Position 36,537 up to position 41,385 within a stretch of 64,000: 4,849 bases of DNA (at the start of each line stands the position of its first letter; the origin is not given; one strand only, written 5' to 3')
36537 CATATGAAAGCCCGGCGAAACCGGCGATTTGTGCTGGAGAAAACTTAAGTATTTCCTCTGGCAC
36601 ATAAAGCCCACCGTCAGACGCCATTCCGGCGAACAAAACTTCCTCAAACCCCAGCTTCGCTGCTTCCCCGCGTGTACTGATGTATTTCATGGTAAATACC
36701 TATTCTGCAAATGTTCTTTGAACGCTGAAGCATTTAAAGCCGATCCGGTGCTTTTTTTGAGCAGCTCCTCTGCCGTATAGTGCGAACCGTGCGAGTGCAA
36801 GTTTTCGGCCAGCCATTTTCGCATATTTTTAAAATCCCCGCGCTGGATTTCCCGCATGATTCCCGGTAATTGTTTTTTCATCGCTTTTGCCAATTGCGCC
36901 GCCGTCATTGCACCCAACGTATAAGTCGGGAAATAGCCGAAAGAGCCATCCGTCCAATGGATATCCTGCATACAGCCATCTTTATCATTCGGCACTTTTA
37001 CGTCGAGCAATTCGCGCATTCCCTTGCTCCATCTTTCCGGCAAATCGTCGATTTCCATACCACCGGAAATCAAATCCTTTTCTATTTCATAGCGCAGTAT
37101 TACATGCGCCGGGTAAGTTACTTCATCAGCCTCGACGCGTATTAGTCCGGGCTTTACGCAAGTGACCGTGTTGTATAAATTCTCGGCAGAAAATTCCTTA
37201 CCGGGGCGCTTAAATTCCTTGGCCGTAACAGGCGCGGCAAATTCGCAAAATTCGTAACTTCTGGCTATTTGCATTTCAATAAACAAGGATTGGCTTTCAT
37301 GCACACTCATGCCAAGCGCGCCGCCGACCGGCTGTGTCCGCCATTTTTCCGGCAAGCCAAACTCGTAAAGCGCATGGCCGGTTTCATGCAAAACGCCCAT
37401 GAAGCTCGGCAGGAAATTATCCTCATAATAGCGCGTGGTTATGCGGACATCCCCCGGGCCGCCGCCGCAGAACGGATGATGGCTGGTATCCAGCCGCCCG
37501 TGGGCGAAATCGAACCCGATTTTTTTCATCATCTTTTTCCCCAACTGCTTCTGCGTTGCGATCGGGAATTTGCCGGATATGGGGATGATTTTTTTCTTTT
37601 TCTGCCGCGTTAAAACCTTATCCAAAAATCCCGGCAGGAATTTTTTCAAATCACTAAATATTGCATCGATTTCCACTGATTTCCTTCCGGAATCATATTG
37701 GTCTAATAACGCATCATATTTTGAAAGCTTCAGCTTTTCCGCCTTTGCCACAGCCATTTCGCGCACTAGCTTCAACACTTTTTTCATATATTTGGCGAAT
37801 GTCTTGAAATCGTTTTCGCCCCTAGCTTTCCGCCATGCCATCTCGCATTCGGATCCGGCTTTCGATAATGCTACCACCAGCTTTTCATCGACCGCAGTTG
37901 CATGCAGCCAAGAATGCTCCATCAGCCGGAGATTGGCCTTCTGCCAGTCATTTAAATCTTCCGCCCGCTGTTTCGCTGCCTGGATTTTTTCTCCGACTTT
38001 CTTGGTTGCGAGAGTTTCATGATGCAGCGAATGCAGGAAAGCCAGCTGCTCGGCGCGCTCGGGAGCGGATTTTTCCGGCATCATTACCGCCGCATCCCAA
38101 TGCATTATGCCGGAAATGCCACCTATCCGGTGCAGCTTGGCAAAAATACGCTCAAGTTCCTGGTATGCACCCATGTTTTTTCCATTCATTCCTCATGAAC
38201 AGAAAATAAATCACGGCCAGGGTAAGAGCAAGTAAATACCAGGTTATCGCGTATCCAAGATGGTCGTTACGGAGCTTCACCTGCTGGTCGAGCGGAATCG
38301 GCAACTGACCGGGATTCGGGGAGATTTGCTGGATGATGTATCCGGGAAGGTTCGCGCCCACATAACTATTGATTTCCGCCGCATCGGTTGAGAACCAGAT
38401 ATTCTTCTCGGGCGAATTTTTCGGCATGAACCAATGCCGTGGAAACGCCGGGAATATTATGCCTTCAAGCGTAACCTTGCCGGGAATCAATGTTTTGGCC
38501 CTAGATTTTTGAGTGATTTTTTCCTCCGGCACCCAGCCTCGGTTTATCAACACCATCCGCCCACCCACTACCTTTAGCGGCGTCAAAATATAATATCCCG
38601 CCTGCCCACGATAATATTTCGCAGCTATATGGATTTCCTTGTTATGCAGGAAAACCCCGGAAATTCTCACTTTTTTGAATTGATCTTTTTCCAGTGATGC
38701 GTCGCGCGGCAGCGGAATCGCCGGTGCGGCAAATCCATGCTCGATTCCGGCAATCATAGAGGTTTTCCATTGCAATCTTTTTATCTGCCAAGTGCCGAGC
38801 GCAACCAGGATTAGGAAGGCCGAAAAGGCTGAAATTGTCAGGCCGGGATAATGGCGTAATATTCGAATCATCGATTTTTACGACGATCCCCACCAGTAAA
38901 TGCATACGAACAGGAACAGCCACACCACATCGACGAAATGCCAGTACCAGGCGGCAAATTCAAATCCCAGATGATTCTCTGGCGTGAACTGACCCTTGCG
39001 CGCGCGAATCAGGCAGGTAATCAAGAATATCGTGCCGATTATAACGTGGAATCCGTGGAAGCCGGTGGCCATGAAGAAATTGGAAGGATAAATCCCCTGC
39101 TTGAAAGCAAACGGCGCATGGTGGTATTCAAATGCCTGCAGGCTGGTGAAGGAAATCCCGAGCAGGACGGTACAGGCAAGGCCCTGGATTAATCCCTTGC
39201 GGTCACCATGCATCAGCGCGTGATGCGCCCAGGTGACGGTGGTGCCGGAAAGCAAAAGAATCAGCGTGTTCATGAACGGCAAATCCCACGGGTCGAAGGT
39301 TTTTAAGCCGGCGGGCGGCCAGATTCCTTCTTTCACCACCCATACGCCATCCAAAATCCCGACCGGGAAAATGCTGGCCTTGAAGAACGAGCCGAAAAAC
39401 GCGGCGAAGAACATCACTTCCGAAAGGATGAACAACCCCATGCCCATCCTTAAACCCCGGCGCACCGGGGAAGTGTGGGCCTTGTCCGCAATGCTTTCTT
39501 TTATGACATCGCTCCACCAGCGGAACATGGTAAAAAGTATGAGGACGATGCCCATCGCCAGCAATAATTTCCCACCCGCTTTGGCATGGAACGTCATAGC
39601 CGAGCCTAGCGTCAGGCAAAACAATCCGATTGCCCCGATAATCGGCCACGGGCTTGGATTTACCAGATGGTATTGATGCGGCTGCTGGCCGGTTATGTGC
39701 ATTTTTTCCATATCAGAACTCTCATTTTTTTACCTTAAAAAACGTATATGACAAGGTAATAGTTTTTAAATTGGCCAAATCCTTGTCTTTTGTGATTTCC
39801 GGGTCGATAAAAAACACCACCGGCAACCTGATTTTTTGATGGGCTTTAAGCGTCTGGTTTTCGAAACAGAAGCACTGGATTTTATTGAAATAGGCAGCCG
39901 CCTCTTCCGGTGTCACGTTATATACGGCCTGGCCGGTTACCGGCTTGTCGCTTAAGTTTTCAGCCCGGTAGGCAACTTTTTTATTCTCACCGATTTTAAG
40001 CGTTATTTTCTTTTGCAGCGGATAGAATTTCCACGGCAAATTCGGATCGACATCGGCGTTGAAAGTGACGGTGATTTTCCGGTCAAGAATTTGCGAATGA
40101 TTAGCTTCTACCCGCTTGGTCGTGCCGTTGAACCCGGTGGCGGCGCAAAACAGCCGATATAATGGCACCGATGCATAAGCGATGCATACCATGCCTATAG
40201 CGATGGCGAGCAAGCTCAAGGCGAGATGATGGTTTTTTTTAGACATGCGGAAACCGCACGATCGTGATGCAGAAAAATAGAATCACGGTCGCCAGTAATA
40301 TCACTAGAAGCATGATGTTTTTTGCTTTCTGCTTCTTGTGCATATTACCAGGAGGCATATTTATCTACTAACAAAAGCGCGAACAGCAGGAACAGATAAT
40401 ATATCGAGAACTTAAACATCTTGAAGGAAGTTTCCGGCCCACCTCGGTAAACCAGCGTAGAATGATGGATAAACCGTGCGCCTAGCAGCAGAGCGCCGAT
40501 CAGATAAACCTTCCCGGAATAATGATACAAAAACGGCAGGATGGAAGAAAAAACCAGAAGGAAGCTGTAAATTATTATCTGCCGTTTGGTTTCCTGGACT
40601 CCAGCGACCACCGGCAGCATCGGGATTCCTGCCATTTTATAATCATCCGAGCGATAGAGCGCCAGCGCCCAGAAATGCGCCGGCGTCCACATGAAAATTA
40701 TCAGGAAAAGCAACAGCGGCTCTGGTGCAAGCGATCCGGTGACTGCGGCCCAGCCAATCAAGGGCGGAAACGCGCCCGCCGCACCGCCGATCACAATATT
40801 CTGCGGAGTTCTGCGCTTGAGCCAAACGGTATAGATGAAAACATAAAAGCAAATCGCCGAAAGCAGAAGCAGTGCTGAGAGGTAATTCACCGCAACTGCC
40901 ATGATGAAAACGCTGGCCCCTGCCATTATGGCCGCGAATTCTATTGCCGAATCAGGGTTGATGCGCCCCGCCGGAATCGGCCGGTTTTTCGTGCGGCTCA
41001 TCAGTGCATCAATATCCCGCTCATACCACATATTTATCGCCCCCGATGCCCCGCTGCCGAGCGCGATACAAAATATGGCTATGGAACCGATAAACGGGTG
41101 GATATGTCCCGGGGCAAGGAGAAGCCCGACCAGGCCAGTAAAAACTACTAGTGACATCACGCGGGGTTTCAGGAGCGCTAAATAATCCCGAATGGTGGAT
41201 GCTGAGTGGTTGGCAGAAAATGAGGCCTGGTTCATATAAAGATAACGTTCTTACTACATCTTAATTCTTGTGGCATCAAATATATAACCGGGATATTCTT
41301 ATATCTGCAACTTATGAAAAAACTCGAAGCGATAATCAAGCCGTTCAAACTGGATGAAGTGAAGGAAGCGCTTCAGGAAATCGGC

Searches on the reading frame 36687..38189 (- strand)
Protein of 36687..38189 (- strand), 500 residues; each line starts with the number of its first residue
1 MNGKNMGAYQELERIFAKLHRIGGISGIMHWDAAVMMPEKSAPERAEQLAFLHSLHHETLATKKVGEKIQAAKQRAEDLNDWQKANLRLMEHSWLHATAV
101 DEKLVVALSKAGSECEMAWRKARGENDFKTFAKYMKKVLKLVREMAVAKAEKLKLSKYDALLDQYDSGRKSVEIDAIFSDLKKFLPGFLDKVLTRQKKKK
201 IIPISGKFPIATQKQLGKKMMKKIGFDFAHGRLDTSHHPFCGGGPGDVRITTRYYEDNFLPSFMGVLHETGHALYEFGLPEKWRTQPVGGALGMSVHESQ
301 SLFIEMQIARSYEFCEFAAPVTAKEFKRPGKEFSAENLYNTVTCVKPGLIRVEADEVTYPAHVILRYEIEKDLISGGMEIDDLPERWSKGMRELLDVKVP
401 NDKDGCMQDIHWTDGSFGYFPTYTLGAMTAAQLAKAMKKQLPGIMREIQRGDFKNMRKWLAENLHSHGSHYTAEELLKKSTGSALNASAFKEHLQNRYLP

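Call 18: search_protein_families(library=pfam, max_evalue=0.01, proteins=[window:36687-38189:-])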
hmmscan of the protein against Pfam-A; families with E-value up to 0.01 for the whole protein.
window:36687-38189:- (500 aa): 1 family
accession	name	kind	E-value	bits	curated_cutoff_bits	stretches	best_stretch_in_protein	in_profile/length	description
PF02074.21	Peptidase_M32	-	1.9e-169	564.8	25.1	1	12-498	2-489/489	Carboxypeptidase Taq (M32) metallopeptidase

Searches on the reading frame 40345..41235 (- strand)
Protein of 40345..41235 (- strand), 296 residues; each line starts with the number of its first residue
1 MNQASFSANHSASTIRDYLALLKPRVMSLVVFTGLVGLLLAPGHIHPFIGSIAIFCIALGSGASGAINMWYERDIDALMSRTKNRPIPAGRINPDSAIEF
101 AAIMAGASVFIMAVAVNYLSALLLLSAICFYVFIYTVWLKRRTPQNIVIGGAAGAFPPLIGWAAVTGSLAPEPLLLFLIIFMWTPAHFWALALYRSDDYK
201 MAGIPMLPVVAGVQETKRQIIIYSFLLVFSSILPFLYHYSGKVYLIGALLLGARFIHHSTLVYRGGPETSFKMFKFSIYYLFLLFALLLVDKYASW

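Call 18: search_protein_families(library=pfam, max_evalue=0.01, proteins=[window:40345-41235:-])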
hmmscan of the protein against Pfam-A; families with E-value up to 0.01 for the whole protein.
window:40345-41235:- (296 aa): 1 family
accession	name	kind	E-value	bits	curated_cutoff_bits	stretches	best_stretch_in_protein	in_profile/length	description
PF01040.23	UbiA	-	5.7e-66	222.8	34.2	1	30-274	1-244/250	UbiA prenyltransferase family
